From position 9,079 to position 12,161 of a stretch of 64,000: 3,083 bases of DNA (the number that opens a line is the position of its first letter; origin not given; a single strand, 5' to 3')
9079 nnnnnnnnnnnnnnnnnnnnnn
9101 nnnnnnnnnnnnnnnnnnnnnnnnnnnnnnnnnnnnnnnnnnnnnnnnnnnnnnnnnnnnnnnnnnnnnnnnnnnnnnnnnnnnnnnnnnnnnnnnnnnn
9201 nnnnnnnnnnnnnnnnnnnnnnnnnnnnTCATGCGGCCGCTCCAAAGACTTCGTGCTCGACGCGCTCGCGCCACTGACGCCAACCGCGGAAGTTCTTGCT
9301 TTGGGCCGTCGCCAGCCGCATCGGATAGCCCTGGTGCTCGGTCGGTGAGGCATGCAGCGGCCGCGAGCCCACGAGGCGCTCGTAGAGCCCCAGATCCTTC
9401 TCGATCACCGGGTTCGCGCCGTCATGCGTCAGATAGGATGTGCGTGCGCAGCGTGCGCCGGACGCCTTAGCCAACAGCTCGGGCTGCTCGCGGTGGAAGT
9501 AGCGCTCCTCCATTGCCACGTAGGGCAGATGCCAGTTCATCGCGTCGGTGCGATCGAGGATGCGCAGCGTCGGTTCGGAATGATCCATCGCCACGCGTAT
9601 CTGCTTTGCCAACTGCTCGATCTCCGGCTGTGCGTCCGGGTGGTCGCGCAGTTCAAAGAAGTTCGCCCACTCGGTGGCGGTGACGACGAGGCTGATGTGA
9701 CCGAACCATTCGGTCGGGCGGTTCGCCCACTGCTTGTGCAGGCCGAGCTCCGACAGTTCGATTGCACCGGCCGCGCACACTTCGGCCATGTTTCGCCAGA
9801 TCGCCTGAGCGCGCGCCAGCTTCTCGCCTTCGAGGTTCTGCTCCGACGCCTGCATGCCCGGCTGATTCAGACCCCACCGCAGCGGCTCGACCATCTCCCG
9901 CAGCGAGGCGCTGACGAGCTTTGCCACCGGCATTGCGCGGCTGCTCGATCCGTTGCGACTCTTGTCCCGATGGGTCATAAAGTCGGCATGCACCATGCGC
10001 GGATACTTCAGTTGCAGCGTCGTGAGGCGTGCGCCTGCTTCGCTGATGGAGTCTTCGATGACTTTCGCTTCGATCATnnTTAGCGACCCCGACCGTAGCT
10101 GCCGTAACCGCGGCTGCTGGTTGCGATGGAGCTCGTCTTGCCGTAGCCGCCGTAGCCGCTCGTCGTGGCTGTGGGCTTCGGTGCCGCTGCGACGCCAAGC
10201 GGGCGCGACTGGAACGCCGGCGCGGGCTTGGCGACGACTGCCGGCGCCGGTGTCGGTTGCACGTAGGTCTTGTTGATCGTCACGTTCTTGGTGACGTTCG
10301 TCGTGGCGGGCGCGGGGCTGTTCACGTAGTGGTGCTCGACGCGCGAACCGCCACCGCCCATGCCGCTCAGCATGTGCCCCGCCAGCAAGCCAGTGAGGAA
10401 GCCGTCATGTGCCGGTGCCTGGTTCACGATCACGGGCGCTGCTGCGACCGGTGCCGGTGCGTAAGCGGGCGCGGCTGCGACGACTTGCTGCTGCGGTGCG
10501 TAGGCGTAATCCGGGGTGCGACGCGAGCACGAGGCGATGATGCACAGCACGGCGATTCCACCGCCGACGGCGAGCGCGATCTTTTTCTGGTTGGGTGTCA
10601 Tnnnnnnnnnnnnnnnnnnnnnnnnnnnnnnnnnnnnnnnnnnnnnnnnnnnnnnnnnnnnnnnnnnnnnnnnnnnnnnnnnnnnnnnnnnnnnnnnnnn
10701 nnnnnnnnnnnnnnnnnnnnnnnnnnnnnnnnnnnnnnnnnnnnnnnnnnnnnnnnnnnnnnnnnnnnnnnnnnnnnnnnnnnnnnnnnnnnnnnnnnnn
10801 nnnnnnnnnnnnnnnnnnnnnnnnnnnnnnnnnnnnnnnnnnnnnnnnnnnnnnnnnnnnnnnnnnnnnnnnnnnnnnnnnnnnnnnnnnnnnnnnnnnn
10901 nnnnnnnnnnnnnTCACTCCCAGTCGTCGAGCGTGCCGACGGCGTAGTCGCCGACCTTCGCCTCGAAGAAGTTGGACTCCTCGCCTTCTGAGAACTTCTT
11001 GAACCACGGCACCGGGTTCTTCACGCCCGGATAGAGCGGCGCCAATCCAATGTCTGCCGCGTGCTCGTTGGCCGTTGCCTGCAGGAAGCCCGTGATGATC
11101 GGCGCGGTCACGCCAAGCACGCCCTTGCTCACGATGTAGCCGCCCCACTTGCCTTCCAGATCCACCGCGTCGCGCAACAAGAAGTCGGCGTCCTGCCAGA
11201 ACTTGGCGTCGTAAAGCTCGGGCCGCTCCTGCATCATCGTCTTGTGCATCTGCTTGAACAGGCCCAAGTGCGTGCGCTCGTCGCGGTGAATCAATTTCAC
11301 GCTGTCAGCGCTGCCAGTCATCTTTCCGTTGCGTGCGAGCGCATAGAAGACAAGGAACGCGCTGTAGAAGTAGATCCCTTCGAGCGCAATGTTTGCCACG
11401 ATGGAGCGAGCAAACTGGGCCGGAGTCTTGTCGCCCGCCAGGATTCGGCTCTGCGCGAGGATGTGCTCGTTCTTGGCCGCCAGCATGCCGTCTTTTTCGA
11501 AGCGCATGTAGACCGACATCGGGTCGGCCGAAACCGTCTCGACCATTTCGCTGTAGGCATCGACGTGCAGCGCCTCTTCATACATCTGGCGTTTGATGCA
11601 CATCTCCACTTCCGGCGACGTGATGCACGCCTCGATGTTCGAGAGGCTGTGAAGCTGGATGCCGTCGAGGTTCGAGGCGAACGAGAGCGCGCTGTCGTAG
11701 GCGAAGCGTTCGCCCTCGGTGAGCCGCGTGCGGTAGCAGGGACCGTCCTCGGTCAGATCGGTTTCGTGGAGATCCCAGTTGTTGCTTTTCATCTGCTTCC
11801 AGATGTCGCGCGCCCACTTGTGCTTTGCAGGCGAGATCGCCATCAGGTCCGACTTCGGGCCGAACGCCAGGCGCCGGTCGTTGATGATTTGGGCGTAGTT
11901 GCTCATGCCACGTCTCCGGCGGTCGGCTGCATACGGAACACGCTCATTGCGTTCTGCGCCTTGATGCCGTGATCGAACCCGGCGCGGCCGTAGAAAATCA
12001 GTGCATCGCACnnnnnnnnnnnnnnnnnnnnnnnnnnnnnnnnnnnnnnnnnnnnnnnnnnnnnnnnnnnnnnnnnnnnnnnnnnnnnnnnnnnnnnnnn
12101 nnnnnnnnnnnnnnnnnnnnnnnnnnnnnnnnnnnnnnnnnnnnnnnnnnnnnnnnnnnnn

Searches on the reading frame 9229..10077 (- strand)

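Call 63: search_protein_families(library=pfam, proteins=[window:9229-10077:-], max_evalue=0.01)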
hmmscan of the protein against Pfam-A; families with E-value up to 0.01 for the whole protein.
window:9229-10077:- (282 aa): 1 family
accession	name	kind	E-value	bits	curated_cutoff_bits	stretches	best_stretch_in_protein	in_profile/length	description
PF02511.20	Thy1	-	1.9e-08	34.8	24.8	1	20-164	60-185/191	Thymidylate synthase complementing protein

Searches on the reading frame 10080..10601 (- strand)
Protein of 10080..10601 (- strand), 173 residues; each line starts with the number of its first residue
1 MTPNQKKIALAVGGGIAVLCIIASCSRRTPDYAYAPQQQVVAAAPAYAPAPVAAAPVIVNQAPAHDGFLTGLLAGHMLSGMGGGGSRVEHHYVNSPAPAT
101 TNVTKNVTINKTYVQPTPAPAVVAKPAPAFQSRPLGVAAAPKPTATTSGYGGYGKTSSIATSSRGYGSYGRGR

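Call 63: search_protein_families(library=pfam, proteins=[window:10080-10601:-], max_evalue=0.01)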
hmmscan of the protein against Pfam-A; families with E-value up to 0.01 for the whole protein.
window:10080-10601:- (173 aa): 1 family
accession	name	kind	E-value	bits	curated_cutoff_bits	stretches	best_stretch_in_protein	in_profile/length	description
PF06693.16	DUF1190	-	0.0042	17.9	22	1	60-161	61-156/159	Protein of unknown function (DUF1190)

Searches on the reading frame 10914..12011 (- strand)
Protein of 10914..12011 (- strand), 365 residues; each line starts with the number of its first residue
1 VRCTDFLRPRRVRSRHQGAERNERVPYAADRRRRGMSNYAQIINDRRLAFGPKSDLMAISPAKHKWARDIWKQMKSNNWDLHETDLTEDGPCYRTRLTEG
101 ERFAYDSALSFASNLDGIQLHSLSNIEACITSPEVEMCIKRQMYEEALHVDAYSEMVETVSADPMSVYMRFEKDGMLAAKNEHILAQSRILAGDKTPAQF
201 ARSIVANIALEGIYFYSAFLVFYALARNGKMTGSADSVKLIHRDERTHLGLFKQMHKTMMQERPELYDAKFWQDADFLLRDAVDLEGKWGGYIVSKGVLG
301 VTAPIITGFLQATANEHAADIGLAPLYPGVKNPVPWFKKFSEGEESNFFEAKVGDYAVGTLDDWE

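Call 63: search_protein_families(library=pfam, proteins=[window:10914-12011:-], max_evalue=0.01)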
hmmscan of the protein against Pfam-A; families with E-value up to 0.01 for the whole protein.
window:10914-12011:- (365 aa): 1 family
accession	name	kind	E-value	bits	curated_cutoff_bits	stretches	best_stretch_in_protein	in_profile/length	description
PF00268.27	Ribonuc_red_sm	-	3.1e-56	191.2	33.6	1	59-333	4-281/281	Ribonucleotide reductase, small chain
